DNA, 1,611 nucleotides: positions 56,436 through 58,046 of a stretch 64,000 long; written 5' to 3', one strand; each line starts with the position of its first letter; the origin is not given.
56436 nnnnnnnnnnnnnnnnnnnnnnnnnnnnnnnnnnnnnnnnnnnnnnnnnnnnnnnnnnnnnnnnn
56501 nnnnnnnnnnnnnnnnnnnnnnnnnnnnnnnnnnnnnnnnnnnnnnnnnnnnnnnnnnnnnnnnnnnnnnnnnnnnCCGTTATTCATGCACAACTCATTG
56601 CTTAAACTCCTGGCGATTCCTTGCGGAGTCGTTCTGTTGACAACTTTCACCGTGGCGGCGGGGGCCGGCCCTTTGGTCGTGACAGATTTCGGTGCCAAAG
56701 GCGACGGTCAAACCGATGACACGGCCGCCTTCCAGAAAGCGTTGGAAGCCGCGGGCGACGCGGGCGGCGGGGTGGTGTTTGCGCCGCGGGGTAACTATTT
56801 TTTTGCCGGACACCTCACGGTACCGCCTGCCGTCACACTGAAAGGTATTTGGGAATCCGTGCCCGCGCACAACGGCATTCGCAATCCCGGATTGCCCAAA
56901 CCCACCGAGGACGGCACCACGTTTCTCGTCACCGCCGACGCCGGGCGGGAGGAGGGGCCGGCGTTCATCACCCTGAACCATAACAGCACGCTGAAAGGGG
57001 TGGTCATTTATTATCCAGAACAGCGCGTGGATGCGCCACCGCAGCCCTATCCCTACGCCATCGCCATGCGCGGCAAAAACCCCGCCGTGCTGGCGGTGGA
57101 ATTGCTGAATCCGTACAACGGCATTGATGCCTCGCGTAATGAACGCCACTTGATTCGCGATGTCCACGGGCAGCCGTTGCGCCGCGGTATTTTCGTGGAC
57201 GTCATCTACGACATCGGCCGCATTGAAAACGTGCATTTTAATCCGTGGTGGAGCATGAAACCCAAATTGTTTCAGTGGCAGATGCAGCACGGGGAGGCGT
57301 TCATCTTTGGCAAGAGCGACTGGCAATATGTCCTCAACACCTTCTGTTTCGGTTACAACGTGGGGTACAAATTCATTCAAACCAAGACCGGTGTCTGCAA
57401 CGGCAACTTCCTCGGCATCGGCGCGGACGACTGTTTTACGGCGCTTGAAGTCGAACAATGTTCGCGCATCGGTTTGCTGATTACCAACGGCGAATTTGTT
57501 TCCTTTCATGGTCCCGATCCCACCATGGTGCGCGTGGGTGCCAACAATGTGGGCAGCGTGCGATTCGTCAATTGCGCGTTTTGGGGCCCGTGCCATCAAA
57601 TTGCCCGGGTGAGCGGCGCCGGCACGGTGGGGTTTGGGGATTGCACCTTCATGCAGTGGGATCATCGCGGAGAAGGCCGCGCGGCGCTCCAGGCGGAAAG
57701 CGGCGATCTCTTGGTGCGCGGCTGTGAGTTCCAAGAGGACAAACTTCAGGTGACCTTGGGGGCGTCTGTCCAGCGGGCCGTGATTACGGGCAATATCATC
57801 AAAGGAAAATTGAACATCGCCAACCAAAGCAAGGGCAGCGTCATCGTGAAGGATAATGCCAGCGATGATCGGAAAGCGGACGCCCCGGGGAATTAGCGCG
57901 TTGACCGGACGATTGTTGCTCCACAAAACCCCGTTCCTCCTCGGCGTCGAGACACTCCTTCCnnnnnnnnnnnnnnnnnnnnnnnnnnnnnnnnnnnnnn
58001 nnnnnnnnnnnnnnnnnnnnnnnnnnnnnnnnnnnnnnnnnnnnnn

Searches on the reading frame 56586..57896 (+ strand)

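Call 62: search_protein_families(library=pfam, proteins=[window:56586-57896:+], max_evalue=0.0001)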
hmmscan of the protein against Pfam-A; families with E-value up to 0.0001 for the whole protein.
window:56586-57896:+ (436 aa): 1 family
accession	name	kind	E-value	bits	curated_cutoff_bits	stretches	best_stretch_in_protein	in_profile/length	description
PF12708.12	Pect-lyase_RHGA_epim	-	3.7e-13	50.2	27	1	32-93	4-66/213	Rhamnogalacturonase A/epimerase, pectate lyase-like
